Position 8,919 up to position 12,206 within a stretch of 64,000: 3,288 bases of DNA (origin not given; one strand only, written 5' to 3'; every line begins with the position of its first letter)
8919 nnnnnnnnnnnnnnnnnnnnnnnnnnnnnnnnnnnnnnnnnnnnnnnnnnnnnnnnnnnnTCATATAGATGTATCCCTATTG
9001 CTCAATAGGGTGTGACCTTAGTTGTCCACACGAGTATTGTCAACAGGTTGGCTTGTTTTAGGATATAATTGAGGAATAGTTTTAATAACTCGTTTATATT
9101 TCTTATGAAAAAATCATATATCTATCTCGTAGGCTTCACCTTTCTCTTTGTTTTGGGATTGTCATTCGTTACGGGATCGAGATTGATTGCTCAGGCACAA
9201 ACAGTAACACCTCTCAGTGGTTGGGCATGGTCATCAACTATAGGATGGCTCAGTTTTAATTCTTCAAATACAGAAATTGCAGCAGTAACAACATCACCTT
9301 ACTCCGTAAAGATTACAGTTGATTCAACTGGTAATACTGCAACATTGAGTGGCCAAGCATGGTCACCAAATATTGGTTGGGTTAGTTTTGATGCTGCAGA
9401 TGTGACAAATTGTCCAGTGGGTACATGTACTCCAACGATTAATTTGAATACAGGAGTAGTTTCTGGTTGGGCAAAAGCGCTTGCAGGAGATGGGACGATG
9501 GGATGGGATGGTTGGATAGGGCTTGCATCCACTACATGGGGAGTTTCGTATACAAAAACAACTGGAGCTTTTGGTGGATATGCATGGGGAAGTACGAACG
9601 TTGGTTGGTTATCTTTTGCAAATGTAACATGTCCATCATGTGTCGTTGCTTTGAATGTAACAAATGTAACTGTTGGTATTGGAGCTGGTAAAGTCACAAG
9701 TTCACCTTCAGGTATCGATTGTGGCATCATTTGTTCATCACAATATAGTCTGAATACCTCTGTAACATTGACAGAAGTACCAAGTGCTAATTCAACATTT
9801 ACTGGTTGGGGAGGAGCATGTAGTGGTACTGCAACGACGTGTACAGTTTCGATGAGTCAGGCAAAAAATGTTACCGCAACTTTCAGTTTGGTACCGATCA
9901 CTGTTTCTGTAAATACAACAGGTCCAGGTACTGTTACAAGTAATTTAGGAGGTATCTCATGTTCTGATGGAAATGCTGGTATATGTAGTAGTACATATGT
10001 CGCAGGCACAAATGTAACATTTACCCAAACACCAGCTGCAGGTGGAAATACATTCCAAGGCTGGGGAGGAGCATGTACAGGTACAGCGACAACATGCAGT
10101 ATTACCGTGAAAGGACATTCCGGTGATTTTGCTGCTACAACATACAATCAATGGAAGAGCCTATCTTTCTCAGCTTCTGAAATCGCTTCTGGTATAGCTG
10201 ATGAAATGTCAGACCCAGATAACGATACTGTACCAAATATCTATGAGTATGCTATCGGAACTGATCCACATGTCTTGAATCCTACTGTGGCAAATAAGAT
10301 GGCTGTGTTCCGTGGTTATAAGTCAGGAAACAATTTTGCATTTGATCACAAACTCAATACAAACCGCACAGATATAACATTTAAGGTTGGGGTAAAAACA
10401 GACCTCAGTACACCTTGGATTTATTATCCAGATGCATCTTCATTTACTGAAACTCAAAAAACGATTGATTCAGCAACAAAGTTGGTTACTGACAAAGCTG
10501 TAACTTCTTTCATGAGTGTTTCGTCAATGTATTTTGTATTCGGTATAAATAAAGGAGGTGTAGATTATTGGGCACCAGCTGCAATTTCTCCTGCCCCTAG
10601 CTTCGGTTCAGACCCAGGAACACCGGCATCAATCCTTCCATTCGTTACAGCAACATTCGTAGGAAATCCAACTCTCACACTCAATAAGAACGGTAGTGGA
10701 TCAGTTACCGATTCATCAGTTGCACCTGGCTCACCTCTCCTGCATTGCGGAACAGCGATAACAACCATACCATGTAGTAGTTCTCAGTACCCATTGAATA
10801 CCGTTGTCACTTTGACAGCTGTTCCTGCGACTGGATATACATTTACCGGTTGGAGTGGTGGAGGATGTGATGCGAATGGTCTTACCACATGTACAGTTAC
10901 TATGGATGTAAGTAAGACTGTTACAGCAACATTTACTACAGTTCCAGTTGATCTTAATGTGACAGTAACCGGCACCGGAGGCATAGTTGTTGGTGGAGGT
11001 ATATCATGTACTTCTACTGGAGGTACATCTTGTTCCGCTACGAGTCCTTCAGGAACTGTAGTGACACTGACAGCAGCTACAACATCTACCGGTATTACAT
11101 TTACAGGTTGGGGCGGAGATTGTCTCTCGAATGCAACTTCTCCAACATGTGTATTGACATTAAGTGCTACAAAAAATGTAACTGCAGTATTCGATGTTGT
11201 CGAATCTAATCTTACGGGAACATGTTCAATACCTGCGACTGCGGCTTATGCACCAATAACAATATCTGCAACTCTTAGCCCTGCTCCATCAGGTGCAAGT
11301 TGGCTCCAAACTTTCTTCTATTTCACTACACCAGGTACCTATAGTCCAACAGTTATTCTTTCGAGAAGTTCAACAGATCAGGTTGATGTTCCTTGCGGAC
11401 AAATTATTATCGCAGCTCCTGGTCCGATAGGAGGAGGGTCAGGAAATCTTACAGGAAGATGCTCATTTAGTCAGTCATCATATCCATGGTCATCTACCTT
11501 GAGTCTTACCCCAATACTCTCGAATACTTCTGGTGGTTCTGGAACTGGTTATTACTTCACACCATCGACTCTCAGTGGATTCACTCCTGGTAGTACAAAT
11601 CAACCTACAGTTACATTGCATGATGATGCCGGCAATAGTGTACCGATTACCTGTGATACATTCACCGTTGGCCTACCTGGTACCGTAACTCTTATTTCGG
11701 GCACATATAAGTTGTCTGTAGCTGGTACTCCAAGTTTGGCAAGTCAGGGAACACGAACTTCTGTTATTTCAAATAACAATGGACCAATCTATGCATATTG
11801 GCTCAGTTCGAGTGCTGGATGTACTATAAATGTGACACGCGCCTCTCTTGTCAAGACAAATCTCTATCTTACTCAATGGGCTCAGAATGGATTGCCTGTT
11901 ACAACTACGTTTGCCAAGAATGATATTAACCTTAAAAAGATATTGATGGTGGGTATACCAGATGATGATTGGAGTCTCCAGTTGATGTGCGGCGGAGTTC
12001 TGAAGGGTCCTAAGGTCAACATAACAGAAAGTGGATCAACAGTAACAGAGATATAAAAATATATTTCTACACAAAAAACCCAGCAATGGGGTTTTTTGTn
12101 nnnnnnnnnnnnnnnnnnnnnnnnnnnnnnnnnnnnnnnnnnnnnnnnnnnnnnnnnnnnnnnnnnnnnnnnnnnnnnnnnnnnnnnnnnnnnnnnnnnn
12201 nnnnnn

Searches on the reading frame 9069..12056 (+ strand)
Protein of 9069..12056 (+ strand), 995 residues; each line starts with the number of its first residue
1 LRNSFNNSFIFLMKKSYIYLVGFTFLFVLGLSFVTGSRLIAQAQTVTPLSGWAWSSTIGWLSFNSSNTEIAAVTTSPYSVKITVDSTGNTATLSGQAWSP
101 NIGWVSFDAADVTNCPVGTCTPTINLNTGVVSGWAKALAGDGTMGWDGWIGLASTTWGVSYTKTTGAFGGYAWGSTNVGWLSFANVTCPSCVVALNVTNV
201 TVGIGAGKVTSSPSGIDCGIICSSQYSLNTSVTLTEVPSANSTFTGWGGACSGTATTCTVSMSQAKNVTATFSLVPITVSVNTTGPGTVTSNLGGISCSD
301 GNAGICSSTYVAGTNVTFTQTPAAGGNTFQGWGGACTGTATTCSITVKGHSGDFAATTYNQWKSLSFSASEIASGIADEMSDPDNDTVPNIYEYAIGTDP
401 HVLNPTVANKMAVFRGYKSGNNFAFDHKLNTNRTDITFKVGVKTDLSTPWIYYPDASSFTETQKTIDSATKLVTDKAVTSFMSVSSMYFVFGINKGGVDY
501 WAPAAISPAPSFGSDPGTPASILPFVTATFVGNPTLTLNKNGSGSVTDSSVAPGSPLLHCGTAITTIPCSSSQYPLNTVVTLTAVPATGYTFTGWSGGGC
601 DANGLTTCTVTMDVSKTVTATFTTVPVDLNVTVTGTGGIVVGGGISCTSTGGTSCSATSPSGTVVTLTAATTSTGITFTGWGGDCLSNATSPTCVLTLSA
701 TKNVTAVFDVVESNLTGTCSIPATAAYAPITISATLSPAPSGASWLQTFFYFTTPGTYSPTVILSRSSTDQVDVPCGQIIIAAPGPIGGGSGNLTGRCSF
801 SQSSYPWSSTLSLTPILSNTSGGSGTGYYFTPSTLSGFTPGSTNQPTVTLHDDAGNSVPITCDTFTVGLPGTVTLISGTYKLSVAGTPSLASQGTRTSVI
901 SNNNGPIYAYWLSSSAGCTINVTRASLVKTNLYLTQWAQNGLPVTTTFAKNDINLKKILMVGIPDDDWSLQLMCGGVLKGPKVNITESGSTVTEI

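Call 57: search_protein_families(library=pfam, proteins=[window:9069-12056:+], max_evalue=0.01)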
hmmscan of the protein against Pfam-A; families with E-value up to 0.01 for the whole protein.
window:9069-12056:+ (995 aa): 2 families
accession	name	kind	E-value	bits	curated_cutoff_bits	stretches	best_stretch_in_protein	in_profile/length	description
PF18998.6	Flg_new_2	-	3e-27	94.8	23.6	3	568-625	14-72/73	Divergent InlB B-repeat domain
PF09479.16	Flg_new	-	2.9e-08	34.1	27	0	650-682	8-39/65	Listeria-Bacteroides repeat domain (List_Bact_rpt)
